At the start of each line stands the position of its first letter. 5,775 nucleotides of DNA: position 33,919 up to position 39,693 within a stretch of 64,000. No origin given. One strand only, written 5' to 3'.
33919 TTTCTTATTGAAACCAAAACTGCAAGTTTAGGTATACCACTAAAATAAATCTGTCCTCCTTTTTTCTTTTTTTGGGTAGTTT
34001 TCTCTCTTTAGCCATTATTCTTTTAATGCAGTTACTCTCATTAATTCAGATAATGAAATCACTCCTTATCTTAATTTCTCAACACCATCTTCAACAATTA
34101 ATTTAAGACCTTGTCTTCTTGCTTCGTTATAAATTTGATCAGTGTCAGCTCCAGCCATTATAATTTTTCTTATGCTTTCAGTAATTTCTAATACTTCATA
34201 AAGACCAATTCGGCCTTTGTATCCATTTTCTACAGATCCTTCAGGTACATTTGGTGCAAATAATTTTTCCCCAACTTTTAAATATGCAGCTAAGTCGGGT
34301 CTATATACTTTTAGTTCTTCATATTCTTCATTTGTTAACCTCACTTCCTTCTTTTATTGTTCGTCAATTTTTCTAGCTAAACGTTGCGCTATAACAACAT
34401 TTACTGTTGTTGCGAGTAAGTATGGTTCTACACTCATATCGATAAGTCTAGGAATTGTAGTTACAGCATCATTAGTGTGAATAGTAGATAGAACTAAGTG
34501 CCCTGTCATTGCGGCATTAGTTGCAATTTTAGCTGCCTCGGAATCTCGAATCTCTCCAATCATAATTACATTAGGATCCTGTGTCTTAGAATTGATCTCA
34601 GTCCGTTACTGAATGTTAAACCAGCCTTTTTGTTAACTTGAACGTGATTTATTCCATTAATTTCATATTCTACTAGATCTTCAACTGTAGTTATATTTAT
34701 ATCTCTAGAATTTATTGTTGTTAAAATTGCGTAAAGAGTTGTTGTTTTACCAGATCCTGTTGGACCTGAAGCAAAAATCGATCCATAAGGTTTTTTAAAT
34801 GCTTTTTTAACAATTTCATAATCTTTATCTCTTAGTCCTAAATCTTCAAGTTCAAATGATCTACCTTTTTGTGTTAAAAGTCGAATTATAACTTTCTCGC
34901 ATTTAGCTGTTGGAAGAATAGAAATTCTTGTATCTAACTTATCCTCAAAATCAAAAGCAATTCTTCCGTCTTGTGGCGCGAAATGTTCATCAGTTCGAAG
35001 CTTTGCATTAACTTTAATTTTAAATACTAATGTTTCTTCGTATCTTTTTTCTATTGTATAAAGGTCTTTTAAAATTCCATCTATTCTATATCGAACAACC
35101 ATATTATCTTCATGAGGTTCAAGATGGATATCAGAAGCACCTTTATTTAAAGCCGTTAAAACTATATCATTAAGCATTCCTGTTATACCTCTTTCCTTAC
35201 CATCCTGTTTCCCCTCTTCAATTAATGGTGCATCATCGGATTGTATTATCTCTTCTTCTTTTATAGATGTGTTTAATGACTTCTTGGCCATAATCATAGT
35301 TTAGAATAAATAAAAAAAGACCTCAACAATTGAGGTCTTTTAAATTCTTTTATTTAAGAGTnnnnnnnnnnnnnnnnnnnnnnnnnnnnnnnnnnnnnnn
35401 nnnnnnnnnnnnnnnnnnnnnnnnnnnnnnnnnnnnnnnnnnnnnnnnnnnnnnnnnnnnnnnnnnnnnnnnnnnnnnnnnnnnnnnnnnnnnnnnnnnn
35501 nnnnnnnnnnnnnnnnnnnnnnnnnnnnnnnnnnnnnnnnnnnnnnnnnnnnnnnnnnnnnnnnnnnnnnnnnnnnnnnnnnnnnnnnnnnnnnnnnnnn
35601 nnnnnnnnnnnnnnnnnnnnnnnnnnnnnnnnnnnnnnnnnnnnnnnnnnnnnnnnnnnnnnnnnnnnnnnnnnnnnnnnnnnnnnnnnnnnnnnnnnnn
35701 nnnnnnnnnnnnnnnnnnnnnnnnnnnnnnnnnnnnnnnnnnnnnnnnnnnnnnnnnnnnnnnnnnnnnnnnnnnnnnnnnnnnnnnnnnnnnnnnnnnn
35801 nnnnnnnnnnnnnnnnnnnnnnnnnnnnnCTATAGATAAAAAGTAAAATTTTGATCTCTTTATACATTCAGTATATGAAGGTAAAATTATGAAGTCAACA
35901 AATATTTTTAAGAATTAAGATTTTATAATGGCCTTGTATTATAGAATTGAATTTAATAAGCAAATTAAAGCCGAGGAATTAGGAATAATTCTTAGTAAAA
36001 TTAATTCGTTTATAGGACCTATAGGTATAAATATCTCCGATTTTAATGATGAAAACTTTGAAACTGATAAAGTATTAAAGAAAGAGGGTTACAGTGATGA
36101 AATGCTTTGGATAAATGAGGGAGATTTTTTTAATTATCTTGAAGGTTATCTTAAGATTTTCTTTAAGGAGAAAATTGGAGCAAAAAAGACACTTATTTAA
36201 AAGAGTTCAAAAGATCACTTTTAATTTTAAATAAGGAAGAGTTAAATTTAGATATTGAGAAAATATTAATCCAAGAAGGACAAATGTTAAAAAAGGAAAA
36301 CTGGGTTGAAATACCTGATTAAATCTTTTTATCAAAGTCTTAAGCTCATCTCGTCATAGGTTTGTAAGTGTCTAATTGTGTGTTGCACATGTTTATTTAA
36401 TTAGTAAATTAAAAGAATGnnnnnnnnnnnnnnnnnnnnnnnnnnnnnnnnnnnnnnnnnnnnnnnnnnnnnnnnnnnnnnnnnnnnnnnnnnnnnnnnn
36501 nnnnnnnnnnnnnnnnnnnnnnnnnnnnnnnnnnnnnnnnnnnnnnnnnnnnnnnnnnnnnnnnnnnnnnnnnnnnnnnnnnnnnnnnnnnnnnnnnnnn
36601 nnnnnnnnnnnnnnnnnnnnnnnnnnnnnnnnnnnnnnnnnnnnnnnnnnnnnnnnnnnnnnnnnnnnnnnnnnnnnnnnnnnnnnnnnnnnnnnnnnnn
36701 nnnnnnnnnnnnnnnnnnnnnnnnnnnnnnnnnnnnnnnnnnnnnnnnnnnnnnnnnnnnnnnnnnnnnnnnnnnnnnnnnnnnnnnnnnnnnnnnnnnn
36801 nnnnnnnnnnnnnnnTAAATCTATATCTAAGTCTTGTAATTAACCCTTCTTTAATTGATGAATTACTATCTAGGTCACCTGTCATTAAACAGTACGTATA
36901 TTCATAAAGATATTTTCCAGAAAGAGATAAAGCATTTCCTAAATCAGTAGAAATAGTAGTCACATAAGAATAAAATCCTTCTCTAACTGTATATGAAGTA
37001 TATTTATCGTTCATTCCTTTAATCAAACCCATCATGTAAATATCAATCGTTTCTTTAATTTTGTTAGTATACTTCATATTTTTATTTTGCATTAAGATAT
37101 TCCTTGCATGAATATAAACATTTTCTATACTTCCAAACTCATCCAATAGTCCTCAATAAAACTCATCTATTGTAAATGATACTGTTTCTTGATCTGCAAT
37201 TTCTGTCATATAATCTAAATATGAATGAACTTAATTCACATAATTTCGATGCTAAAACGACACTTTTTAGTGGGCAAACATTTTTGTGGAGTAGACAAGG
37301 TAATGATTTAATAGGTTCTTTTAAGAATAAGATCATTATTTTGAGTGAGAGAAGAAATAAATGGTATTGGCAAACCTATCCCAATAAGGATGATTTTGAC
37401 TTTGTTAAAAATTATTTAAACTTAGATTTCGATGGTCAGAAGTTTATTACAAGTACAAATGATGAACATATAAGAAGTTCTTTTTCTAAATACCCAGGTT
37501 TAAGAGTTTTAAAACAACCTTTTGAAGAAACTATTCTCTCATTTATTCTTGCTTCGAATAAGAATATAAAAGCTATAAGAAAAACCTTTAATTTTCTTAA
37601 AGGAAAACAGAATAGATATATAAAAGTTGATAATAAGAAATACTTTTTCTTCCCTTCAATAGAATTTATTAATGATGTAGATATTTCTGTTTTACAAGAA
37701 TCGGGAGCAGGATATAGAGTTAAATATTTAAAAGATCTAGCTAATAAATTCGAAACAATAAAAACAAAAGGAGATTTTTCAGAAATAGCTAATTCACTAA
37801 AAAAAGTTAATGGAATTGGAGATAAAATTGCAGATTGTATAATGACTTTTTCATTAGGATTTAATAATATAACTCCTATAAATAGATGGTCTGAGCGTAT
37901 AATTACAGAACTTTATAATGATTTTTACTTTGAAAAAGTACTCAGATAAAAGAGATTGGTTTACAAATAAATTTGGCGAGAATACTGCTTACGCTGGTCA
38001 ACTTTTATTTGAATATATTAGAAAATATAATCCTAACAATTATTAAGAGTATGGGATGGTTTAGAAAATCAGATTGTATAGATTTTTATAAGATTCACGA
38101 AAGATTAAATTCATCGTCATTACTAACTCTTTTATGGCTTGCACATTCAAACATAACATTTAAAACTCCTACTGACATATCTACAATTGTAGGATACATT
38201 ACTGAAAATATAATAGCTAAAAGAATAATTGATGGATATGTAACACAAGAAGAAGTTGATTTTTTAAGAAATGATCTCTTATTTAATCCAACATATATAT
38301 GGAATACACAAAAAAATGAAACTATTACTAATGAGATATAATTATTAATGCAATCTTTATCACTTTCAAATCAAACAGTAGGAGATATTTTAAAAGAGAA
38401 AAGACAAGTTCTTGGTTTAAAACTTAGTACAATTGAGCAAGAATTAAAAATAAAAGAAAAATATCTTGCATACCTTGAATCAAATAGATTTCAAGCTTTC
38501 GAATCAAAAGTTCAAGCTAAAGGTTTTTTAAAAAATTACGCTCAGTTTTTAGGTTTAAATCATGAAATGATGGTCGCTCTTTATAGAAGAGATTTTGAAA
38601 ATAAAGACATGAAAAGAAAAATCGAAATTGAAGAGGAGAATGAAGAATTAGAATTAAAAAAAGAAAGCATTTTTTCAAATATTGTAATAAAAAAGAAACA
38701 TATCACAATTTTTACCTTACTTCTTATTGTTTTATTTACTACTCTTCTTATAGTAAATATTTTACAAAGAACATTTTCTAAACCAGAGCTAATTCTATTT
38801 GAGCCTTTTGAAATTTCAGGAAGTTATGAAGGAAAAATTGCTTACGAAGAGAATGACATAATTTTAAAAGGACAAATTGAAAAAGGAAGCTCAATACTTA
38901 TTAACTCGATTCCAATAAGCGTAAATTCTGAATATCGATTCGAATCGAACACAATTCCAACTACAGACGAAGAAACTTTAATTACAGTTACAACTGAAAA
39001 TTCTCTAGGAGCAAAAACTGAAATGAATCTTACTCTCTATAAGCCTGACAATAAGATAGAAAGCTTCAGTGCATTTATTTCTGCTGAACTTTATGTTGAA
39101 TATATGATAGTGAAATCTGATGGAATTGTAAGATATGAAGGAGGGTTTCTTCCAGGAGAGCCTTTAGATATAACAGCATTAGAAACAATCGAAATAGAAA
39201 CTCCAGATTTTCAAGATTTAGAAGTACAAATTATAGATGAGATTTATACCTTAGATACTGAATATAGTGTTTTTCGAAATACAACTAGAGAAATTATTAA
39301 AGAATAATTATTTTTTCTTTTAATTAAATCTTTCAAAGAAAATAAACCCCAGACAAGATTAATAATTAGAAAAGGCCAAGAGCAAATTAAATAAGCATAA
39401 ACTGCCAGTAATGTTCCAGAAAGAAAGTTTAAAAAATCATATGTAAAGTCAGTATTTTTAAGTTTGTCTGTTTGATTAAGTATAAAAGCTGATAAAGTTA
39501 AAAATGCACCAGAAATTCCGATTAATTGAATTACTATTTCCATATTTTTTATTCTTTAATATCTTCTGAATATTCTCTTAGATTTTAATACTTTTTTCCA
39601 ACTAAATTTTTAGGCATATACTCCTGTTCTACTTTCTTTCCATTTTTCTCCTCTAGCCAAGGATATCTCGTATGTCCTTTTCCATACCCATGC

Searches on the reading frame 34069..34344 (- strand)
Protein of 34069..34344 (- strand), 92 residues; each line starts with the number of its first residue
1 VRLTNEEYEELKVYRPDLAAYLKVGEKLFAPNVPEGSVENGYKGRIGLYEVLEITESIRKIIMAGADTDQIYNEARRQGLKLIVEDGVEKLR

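Call 32: search_protein_families(library=pfam, proteins=[window:34069-34344:-], max_evalue=0.01)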
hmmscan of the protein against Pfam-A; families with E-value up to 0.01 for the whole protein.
window:34069-34344:- (92 aa): 1 family
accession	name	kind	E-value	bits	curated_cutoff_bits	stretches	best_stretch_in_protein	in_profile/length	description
PF00437.27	T2SSE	-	4.1e-07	29.4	24.9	1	27-91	295-358/370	Type II/IV secretion system protein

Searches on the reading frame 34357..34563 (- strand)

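Call 32: search_protein_families(library=pfam, proteins=[window:34357-34563:-], max_evalue=0.01)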
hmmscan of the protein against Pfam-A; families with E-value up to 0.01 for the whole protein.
window:34357-34563:- (69 aa): 1 family
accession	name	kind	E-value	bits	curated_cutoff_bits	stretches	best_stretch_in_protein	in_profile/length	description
PF00437.27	T2SSE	-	1.7e-27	96.5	24.9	1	1-68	216-283/370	Type II/IV secretion system protein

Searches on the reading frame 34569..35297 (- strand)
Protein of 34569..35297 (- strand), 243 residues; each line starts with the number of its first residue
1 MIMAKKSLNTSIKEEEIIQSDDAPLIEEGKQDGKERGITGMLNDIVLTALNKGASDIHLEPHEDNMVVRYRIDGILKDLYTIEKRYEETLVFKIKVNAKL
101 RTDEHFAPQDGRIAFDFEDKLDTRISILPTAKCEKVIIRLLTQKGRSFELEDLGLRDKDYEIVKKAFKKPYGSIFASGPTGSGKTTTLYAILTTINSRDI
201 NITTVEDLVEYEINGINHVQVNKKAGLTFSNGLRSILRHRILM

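Call 32: search_protein_families(library=pfam, proteins=[window:34569-35297:-], max_evalue=0.01)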
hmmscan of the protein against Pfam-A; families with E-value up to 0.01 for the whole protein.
window:34569-35297:- (243 aa): 4 families
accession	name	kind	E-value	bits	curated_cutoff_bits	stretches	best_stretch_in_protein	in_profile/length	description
PF00437.27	T2SSE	-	1.7e-62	211.6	24.9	1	38-240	8-211/370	Type II/IV secretion system protein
PF25199.1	nSTAND_NTPase5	-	0.0018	18.5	34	1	163-204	29-75/145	Novel STAND NTPase 5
PF00225.29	Kinesin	-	0.0018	17.8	29.3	1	160-205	64-107/327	Kinesin motor domain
PF16796.11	Microtub_bd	-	0.0086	16.4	27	0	163-210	83-125/155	Microtubule binding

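Call 38: find_encoding_contigs(protein=window:34569-35297:-, flank=10000, max_places=10)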
Protein window:34569-35297:- (243 aa): no gene with exactly this product is on record in the collection.

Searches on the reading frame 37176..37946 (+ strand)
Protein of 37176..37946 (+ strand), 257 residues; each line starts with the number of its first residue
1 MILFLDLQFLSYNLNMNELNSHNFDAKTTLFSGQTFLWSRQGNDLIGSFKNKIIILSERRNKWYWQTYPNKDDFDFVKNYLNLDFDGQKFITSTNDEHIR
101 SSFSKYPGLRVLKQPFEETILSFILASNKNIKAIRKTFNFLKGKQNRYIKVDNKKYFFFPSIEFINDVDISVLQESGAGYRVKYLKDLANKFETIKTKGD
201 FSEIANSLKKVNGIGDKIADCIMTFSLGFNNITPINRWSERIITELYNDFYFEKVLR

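Call 10: search_protein_families(library=pfam, proteins=[window:37176-37946:+])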
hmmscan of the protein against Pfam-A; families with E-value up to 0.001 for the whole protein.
window:37176-37946:+ (257 aa): 1 family
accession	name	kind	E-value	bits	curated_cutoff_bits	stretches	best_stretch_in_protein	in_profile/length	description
PF07934.18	OGG_N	-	1.1e-16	61.5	23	1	19-119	4-114/115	8-oxoguanine DNA glycosylase, N-terminal domain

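Call 39: find_encoding_contigs(protein=window:37176-37946:+, flank=10000, max_places=10)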
Protein window:37176-37946:+ (257 aa): 1 contig read that carries it; 1 place shown.
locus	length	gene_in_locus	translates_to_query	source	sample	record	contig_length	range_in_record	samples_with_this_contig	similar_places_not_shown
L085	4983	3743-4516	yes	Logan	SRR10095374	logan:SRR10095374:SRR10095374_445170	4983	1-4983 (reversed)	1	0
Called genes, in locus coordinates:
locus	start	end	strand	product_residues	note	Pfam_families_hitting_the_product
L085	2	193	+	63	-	?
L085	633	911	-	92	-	PF00437:T2SSE (weak)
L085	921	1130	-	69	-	PF00437:T2SSE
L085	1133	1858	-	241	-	PF00437:T2SSE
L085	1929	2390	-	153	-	PF07963:N_methyl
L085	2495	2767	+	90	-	-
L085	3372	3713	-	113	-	-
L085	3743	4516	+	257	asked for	PF07934:OGG_N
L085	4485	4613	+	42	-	-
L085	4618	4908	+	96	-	-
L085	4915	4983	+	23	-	?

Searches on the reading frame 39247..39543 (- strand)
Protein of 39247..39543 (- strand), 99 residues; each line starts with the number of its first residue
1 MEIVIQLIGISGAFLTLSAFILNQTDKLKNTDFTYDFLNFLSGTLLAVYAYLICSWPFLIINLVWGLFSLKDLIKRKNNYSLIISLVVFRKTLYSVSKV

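Call 10: search_protein_families(library=pfam, proteins=[window:39247-39543:-])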
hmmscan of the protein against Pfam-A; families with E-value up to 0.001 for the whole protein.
window:39247-39543:- (99 aa): 0 families

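Call 48: find_encoding_contigs(protein=window:39247-39543:-, flank=3000, max_places=10)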
Protein window:39247-39543:- (99 aa): no gene with exactly this product is on record in the collection.
